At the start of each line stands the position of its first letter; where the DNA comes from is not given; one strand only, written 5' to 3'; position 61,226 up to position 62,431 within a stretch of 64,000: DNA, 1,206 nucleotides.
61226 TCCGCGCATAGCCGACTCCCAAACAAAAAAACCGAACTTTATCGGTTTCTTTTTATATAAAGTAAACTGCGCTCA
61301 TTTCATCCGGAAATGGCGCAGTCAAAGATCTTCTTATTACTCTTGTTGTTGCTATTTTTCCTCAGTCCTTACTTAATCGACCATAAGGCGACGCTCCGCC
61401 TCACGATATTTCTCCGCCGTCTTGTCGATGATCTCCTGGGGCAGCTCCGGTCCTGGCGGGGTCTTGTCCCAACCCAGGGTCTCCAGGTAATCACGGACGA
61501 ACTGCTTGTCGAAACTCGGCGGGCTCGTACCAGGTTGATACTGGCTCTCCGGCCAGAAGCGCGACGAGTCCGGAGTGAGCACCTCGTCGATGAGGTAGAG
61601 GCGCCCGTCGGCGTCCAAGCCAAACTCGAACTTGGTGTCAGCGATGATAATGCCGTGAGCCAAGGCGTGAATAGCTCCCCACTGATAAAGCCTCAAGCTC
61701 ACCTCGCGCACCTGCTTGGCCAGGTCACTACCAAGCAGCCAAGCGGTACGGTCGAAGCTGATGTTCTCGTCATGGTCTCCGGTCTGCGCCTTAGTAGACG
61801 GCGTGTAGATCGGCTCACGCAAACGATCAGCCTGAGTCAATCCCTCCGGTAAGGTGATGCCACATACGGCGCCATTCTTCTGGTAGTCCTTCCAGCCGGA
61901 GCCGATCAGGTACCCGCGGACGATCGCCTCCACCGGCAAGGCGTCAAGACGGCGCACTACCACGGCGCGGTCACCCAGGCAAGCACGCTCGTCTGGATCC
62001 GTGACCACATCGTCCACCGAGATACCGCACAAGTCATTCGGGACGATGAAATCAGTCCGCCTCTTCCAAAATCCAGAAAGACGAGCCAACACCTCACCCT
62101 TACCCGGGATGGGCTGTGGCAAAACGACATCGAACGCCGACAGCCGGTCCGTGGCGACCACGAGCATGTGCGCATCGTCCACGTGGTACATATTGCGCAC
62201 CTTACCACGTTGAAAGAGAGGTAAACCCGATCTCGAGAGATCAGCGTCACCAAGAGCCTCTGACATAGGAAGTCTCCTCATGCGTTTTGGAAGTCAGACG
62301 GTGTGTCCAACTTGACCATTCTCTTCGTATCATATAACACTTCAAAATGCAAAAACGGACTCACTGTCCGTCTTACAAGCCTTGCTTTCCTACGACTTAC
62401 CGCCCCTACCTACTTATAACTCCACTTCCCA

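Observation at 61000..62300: Compositionally foreign islet: purC (about 60% GC) plus a small zinc-ribbon gene inserted between trxB and mnmA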

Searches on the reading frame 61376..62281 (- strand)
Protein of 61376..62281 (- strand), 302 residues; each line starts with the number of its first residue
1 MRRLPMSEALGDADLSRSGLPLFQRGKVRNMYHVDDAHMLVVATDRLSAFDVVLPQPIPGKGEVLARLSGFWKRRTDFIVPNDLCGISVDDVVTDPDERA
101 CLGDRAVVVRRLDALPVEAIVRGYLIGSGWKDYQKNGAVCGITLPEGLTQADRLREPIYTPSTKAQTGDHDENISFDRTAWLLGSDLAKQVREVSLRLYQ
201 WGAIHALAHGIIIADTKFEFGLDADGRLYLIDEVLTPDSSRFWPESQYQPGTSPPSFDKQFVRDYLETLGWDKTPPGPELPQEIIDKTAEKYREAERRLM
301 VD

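Call 10: search_protein_families(library=pfam, proteins=[window:61376-62281:-])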
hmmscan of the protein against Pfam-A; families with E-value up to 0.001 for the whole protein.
window:61376-62281:- (302 aa): 1 family
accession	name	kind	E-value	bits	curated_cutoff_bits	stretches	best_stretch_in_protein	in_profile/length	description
PF01259.24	SAICAR_synt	-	5.8e-69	232.8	20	1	23-274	2-229/233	SAICAR synthetase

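Call 11: search_protein_families(library=ncbifam, proteins=[window:61376-62281:-])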
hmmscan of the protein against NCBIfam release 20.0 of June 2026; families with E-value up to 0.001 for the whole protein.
window:61376-62281:- (302 aa): 6 families
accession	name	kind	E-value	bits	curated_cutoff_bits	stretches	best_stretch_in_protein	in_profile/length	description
NF010568.0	PRK13961.1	equivalog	5.8e-129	429.6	251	1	17-300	10-292/297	phosphoribosylaminoimidazolesuccinocarboxamide synthase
NF009251.0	PRK12607.1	equivalog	1.8e-73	247.2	371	1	18-295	14-283/315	phosphoribosylaminoimidazolesuccinocarboxamide synthase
TIGR00081.1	purC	equivalog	3.5e-71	239.9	189.9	1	24-297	9-267/279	phosphoribosylaminoimidazolesuccinocarboxamide synthase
NF010564.0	PRK13959.1-1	subfamily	1.3e-25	90.1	459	1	22-293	3-283/294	phosphoribosylaminoimidazolesuccinocarboxamide synthase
NF010567.0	PRK13960.1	equivalog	8.2e-24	84.1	581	2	36-165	53-176/367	phosphoribosylaminoimidazolesuccinocarboxamide synthase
TIGR02735.1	purC_vibrio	equivalog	1.5e-21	76.6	394.2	2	35-165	50-175/365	phosphoribosylaminoimidazolesuccinocarboxamide synthase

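Call 12: find_homologous_proteins(query=window:61376-62281:-)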
Query window:61376-62281:- (302 aa): 8000 proteins with E <= 0.001 among 8000 candidates; the best 120 are listed.
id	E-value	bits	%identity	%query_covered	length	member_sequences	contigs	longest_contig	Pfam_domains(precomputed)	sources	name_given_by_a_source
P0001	5.2e-200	681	100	98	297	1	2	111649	PF01259.25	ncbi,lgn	-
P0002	2.7e-142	491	79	93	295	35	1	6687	PF01259.25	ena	-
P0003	8.4e-142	490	78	93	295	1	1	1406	PF01259.25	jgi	jgi:phosphoribosylaminoimidazole-succinocarboxamide synthase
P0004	1.0e-141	490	78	93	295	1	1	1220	PF01259.25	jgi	jgi:phosphoribosylaminoimidazole-succinocarboxamide synthase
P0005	1.9e-140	485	78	93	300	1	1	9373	PF01259.25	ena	-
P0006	3.1e-138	478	77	93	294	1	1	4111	PF01259.25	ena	-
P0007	3.3e-138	478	77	93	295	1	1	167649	PF01259.25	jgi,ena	-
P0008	3.8e-138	478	77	93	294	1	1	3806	PF01259.25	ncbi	-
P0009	1.5e-137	476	76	93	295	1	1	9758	PF01259.25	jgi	jgi:phosphoribosylaminoimidazole-succinocarboxamide synthase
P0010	1.5e-137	476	74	97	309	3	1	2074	PF01259.25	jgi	-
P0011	1.8e-137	476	74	94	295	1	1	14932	PF01259.25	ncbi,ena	-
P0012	2.3e-137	475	76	93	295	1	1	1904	PF01259.25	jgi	jgi:phosphoribosylaminoimidazole-succinocarboxamide synthase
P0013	2.7e-137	475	76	93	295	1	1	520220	PF01259.25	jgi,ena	jgi:phosphoribosylaminoimidazole-succinocarboxamide synthase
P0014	3.4e-137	475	75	93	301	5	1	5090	PF01259.25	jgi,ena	-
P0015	4.2e-137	474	75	93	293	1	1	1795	PF01259.25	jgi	jgi:phosphoribosylaminoimidazole-succinocarboxamide synthase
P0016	4.5e-137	474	74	97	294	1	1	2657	PF01259.25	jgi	jgi:phosphoribosylaminoimidazole-succinocarboxamide synthase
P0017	5.2e-137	474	76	93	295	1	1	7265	PF01259.25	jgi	jgi:phosphoribosylaminoimidazole-succinocarboxamide synthase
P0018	9.4e-137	473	73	97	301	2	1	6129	PF01259.25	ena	-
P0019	1.2e-136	473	73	98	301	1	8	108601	PF01259.25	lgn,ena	-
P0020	1.4e-136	473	73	96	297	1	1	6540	PF01259.25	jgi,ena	-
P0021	1.6e-136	473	72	98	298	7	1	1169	PF01259.25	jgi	jgi:phosphoribosylaminoimidazole-succinocarboxamide synthase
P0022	2.0e-136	472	73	96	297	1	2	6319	PF01259.25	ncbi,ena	-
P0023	2.1e-136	472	74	97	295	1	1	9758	PF01259.25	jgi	jgi:phosphoribosylaminoimidazole-succinocarboxamide synthase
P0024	2.1e-136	472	74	97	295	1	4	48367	PF01259.25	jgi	jgi:phosphoribosylaminoimidazole-succinocarboxamide synthase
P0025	2.2e-136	472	75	97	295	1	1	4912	PF01259.25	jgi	jgi:phosphoribosylaminoimidazole-succinocarboxamide synthase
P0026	3.6e-136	471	74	93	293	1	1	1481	PF01259.25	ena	-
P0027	3.6e-136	471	76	93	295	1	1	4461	PF01259.25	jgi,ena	jgi:phosphoribosylaminoimidazole-succinocarboxamide synthase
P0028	4.0e-136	471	74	97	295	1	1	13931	PF01259.25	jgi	jgi:phosphoribosylaminoimidazole-succinocarboxamide synthase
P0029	4.0e-136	471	74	97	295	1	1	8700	PF01259.25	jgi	jgi:phosphoribosylaminoimidazole-succinocarboxamide synthase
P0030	4.3e-136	471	76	93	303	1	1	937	PF01259.25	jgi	jgi:phosphoribosylaminoimidazole-succinocarboxamide synthase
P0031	4.5e-136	471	73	94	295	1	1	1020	PF01259.25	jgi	-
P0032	4.7e-136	471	73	97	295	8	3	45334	PF01259.25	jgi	-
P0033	4.8e-136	471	73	98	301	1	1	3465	PF01259.25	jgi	jgi:phosphoribosylaminoimidazole-succinocarboxamide synthase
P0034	5.0e-136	471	76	93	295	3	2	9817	PF01259.25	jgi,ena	jgi:phosphoribosylaminoimidazole-succinocarboxamide synthase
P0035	5.3e-136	471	72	97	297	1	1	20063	PF01259.25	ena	-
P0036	6.2e-136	471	74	94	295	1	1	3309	PF01259.25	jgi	jgi:phosphoribosylaminoimidazole-succinocarboxamide synthase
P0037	6.3e-136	471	75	93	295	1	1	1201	PF01259.25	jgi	-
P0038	6.4e-136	471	73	94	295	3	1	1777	PF01259.25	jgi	jgi:phosphoribosylaminoimidazole-succinocarboxamide synthase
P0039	7.2e-136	470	75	93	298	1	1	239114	PF01259.25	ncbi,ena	-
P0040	7.6e-136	470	76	93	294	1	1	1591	PF01259.25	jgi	jgi:phosphoribosylaminoimidazole-succinocarboxamide synthase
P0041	8.6e-136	470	74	97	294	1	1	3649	PF01259.25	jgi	jgi:phosphoribosylaminoimidazole-succinocarboxamide synthase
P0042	9.8e-136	470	74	93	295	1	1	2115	PF01259.25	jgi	jgi:phosphoribosylaminoimidazole-succinocarboxamide synthase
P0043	1.3e-135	470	73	96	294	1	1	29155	PF01259.25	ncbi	ncbi:phosphoribosylaminoimidazolesuccinocarboxamide synthase [Thiolapillus sp.]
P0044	1.3e-135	470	75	93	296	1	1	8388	PF01259.25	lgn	-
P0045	1.5e-135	469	76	93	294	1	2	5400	PF01259.25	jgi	jgi:phosphoribosylaminoimidazole-succinocarboxamide synthase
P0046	1.5e-135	469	73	96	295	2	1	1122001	PF01259.25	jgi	jgi:phosphoribosylaminoimidazole-succinocarboxamide synthase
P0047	1.5e-135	469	73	97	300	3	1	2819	PF01259.25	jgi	jgi:phosphoribosylaminoimidazole-succinocarboxamide synthase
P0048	1.6e-135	469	73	94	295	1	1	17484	PF01259.25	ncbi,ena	-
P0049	1.6e-135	469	74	96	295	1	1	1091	PF01259.25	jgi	jgi:phosphoribosylaminoimidazole-succinocarboxamide synthase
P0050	1.7e-135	469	72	96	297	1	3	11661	PF01259.25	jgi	-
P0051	1.8e-135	469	73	95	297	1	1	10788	PF01259.25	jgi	jgi:phosphoribosylaminoimidazole-succinocarboxamide synthase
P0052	1.9e-135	469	72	96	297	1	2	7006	PF01259.25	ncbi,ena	-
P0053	2.0e-135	469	71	97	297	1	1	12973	PF01259.25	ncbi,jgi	-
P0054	2.0e-135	469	73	94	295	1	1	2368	PF01259.25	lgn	-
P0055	2.3e-135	469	74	93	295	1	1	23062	PF01259.25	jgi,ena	jgi:phosphoribosylaminoimidazole-succinocarboxamide synthase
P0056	2.3e-135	469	74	93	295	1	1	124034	PF01259.25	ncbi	-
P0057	2.4e-135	469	75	93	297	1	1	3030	PF01259.25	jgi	jgi:phosphoribosylaminoimidazole-succinocarboxamide synthase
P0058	2.4e-135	469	74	93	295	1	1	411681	PF01259.25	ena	-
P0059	2.8e-135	468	72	97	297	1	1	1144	PF01259.25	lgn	-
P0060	2.9e-135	468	75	93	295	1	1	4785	PF01259.25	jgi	jgi:phosphoribosylaminoimidazole-succinocarboxamide synthase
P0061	2.9e-135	468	74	95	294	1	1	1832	PF01259.25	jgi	jgi:phosphoribosylaminoimidazole-succinocarboxamide synthase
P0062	3.0e-135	468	75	93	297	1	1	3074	PF01259.25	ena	-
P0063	3.4e-135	468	74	93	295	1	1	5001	PF01259.25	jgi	jgi:phosphoribosylaminoimidazole-succinocarboxamide synthase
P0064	3.5e-135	468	73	94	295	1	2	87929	PF01259.25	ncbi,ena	-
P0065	3.8e-135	468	73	96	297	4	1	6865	PF01259.25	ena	-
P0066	3.8e-135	468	73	93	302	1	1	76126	PF01259.25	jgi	jgi:phosphoribosylaminoimidazole-succinocarboxamide synthase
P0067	3.9e-135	468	75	93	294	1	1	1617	PF01259.25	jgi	jgi:phosphoribosylaminoimidazole-succinocarboxamide synthase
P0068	4.0e-135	468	73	93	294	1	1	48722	PF01259.25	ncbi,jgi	-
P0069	4.8e-135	468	73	93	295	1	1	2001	PF01259.25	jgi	jgi:phosphoribosylaminoimidazole-succinocarboxamide synthase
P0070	4.9e-135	468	73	94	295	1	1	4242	PF01259.25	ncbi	ncbi:MAG: phosphoribosylaminoimidazolesuccinocarboxamide synthase [Thiohalocapsa sp.]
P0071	5.3e-135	468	73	97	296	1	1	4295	PF01259.25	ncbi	ncbi:MAG: phosphoribosylaminoimidazolesuccinocarboxamide synthase [Pseudomonadota bacterium]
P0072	5.7e-135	467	74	93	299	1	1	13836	PF01259.25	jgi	jgi:phosphoribosylaminoimidazole-succinocarboxamide synthase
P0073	5.8e-135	467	75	93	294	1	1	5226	PF01259.25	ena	-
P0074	6.2e-135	467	71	96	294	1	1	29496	PF01259.25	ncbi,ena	-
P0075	6.5e-135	467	71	96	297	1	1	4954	PF01259.25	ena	-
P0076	6.9e-135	467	72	96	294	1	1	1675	PF01259.25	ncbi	-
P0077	7.6e-135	467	75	93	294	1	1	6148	PF01259.25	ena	-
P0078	8.1e-135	467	72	96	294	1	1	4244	PF01259.25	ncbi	-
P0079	1.0e-134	467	75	93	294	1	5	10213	PF01259.25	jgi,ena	jgi:phosphoribosylaminoimidazole-succinocarboxamide synthase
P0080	1.2e-134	466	72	96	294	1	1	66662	PF01259.25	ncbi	-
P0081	1.2e-134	466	71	98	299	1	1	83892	PF01259.25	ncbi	-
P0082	1.2e-134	466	73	96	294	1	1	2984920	PF01259.25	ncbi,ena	-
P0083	1.3e-134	466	73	93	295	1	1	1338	PF01259.25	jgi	jgi:phosphoribosylaminoimidazole-succinocarboxamide synthase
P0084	1.3e-134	466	73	96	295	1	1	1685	PF01259.25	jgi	jgi:phosphoribosylaminoimidazole-succinocarboxamide synthase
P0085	1.4e-134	466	73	97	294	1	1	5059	PF01259.25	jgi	jgi:phosphoribosylaminoimidazole-succinocarboxamide synthase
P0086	1.4e-134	466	74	93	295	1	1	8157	PF01259.25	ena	-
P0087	1.4e-134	466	75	93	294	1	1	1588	PF01259.25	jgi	-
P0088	1.4e-134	466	74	91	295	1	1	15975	PF01259.25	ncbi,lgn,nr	ncbi:MAG: phosphoribosylaminoimidazolesuccinocarboxamide synthase [Chromatiaceae bacterium]|nr:phosp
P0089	1.5e-134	466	73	93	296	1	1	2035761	PF01259.25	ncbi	-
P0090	1.5e-134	466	72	97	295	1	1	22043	PF01259.25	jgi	-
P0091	1.7e-134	466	74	93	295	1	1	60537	PF01259.25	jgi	-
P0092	1.7e-134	466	71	96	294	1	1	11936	PF01259.25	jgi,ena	-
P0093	1.7e-134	466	73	97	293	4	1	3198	PF01259.25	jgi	jgi:phosphoribosylaminoimidazole-succinocarboxamide synthase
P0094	1.7e-134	466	73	93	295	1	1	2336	PF01259.25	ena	-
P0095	1.8e-134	466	75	93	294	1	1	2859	PF01259.25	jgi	jgi:phosphoribosylaminoimidazole-succinocarboxamide synthase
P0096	1.8e-134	466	75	93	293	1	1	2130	PF01259.25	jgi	jgi:phosphoribosylaminoimidazole-succinocarboxamide synthase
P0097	1.9e-134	466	72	96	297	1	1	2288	PF01259.25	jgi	-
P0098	2.0e-134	466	71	97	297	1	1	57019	PF01259.25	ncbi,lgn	-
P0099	2.0e-134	466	72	97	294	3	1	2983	PF01259.25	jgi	-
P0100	2.1e-134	466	73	98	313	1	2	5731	PF01259.25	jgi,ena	-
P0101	2.1e-134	466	73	93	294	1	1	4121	PF01259.25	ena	-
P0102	2.2e-134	466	70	97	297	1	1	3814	PF01259.25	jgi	-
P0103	2.4e-134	465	73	93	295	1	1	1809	PF01259.25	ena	-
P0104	2.4e-134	465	73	93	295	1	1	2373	PF01259.25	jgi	jgi:phosphoribosylaminoimidazole-succinocarboxamide synthase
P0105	2.5e-134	465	76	93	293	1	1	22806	PF01259.25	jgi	jgi:phosphoribosylaminoimidazole-succinocarboxamide synthase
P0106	2.7e-134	465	74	93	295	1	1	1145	PF01259.25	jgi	jgi:phosphoribosylaminoimidazole-succinocarboxamide synthase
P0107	2.7e-134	465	71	96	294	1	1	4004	PF01259.25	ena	-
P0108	3.0e-134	465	74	93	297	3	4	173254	PF01259.25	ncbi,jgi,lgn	jgi:phosphoribosylaminoimidazole-succinocarboxamide synthase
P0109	3.1e-134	465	71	96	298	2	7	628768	PF01259.25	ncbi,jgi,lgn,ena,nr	ncbi:MAG: phosphoribosylaminoimidazolesuccinocarboxamide synthase [Gammaproteobacteria bacterium]|nr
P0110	3.2e-134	465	71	96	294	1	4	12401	PF01259.25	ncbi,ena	-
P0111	3.6e-134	465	72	93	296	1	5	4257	PF01259.25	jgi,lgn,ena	-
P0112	3.7e-134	465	74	93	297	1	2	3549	PF01259.25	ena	-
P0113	3.8e-134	465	74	93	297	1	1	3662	PF01259.25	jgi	jgi:phosphoribosylaminoimidazole-succinocarboxamide synthase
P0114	3.9e-134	465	73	93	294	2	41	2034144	PF01259.25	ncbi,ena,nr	ncbi:MAG: phosphoribosylaminoimidazolesuccinocarboxamide synthase [Chromatiaceae bacterium]|nr:phosp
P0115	4.0e-134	465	72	98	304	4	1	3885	PF01259.25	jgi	-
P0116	4.1e-134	465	70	97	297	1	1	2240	PF01259.25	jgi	-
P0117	4.1e-134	465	72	97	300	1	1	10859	PF01259.25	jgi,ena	-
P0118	4.3e-134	465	72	96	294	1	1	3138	PF01259.25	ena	-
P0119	4.4e-134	465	74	93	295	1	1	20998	PF01259.25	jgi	jgi:phosphoribosylaminoimidazole-succinocarboxamide synthase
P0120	4.6e-134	464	75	93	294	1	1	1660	PF01259.25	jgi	jgi:phosphoribosylaminoimidazole-succinocarboxamide synthase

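Call 13: find_encoding_contigs(protein=P0001, flank=10000, max_places=6)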
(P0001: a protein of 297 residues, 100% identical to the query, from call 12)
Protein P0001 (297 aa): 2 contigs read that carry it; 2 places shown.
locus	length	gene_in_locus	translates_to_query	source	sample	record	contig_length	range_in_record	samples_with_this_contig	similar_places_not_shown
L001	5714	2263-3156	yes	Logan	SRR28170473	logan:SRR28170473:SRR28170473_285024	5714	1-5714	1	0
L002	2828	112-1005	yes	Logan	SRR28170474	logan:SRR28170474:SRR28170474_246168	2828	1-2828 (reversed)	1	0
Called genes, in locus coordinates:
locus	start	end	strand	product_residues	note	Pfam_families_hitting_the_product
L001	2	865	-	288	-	?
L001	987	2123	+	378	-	PF03054:tRNA_Me_trans, PF20259:tRNA_Me_trans_M, PF20258:tRNA_Me_trans_C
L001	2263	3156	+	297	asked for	PF01259:SAICAR_synt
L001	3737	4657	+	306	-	PF00070:Pyr_redox (faint), PF01134:GIDA (faint), PF01266:DAO (faint), PF03486:HI0933_like (faint), PF07992:Pyr_redox_2, PF12831:FAD_oxidored (weak), PF13434:Lys_Orn_oxgnase (faint), PF13738:Pyr_redox_3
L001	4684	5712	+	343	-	?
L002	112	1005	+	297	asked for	PF01259:SAICAR_synt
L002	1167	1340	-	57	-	-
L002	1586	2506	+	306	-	PF00070:Pyr_redox (faint), PF01134:GIDA (faint), PF01266:DAO (faint), PF03486:HI0933_like (faint), PF07992:Pyr_redox_2, PF12831:FAD_oxidored (weak), PF13434:Lys_Orn_oxgnase (faint), PF13738:Pyr_redox_3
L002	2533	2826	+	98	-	?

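Call 21: find_homologous_proteins(query=P0122)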
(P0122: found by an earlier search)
Query P0122 (378 aa): 8000 proteins with E <= 0.001 among 8000 candidates; the best 120 are listed.
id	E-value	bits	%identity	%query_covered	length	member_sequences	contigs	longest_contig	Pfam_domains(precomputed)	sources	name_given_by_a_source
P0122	2.9e-259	877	100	100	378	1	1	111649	PF20259.4,PF03054.23,PF20258.5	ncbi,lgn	-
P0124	1.7e-191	654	75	100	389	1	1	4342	PF20259.4,PF03054.23,PF20258.5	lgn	-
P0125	1.5e-181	622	70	99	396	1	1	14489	PF20259.4,PF03054.23,PF20258.5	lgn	-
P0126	1.5e-173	595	60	99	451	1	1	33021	PF20259.4,PF03054.23,PF20258.5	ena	-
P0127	8.0e-164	563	62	99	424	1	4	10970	PF20259.4,PF03054.23,PF20258.5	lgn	-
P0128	8.1e-163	560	66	99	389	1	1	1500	PF20259.4,PF03054.23,PF20258.5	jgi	-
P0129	2.1e-161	555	64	99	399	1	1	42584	PF20259.4,PF03054.23,PF20258.5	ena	-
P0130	2.2e-156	539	63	100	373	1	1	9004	PF20259.4,PF03054.23,PF20258.5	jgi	jgi:tRNA-specific 2-thiouridylase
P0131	2.3e-152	526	62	100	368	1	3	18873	PF20259.4,PF03054.23,PF20258.5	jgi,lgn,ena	-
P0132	6.9e-150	517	61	100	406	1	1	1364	PF20259.4,PF03054.23,PF20258.5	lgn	-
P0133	3.0e-149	515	60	99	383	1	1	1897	PF20259.4,PF03054.23,PF20258.5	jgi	-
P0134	4.0e-148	512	60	100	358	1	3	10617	PF20259.4,PF03054.23,PF20258.5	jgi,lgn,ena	-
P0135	4.5e-147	508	62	99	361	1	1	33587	PF20259.4,PF03054.23,PF20258.5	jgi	-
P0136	2.9e-144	499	59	99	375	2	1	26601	PF20259.4,PF03054.23,PF20258.5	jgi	jgi:tRNA-specific 2-thiouridylase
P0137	1.6e-143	496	60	99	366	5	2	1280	PF20259.4,PF03054.23,PF20258.5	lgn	-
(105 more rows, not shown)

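Call 22: find_encoding_contigs(protein=P0124, flank=6000, max_places=3)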
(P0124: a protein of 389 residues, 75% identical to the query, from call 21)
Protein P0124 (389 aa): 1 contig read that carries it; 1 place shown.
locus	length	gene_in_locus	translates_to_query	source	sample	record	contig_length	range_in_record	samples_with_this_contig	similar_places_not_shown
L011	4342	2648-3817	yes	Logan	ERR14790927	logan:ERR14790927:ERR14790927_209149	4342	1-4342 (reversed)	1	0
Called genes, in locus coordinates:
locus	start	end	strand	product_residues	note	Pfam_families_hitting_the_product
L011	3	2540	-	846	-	?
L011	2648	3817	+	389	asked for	PF03054:tRNA_Me_trans, PF20259:tRNA_Me_trans_M, PF20258:tRNA_Me_trans_C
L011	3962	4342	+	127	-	?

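Call 23: find_encoding_contigs(protein=P0125, flank=6000, max_places=3)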
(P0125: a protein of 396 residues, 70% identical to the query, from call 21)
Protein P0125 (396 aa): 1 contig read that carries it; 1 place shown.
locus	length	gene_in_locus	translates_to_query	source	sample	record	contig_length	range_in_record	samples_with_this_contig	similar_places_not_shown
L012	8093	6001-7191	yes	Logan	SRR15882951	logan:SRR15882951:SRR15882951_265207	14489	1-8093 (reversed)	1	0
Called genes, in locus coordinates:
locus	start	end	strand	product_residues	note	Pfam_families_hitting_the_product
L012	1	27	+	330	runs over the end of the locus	PF00044:Gp_dh_N, PF02800:Gp_dh_C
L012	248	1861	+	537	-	PF07969:Amidohydro_3, PF01979:Amidohydro_1 (weak)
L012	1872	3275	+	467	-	PF21799:MurD-like_N, PF08245:Mur_ligase_M, PF02875:Mur_ligase_C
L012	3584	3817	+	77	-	-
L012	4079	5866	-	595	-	PF07973:tRNA_SAD (weak), PF00587:tRNA-synt_2b, PF03129:HGTP_anticodon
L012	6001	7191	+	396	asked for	PF03054:tRNA_Me_trans, PF20259:tRNA_Me_trans_M, PF20258:tRNA_Me_trans_C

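Call 24: find_encoding_contigs(protein=P0129, flank=6000, max_places=3)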
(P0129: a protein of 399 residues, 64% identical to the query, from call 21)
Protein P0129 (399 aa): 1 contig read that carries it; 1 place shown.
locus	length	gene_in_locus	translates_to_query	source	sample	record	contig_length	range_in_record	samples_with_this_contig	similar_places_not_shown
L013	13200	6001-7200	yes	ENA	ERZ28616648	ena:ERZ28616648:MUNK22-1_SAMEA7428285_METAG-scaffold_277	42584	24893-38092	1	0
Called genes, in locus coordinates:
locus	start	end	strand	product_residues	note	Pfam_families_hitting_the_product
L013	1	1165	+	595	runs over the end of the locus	PF00009:GTP_EFTU, PF01926:MMR_HSR1 (weak), PF22042:EF-G_D2, PF03144:GTP_EFTU_D2, PF00679:EFG_C, PF21018:BipA_C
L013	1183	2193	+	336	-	PF00022:Actin (weak), PF06723:MreB_Mbl, PF00012:HSP70, PF14450:FtsA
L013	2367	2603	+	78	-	-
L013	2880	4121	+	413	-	PF13439:Glyco_transf_4, PF20706:GT4-conflict, PF00534:Glycos_transf_1, PF13692:Glyco_trans_1_4, PF13524:Glyco_trans_1_2 (weak)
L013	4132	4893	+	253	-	-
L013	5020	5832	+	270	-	-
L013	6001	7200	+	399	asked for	PF03054:tRNA_Me_trans, PF20259:tRNA_Me_trans_M, PF20258:tRNA_Me_trans_C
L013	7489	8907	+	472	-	PF13196:DUF4012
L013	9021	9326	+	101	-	-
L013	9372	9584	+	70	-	-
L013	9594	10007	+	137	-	PF02823:ATP-synt_DE_N, PF00401:ATP-synt_DE (weak)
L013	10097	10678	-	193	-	PF01458:SUFBD_core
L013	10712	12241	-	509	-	PF19295:SufBD_N, PF01458:SUFBD_core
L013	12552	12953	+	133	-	PF05656:DUF805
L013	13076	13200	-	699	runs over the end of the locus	PF17191:RecG_wedge, PF00270:DEAD, PF04851:ResIII, PF00271:Helicase_C, PF22590:Cas3-like_C_2 (weak), PF19833:RecG_dom3_C (weak)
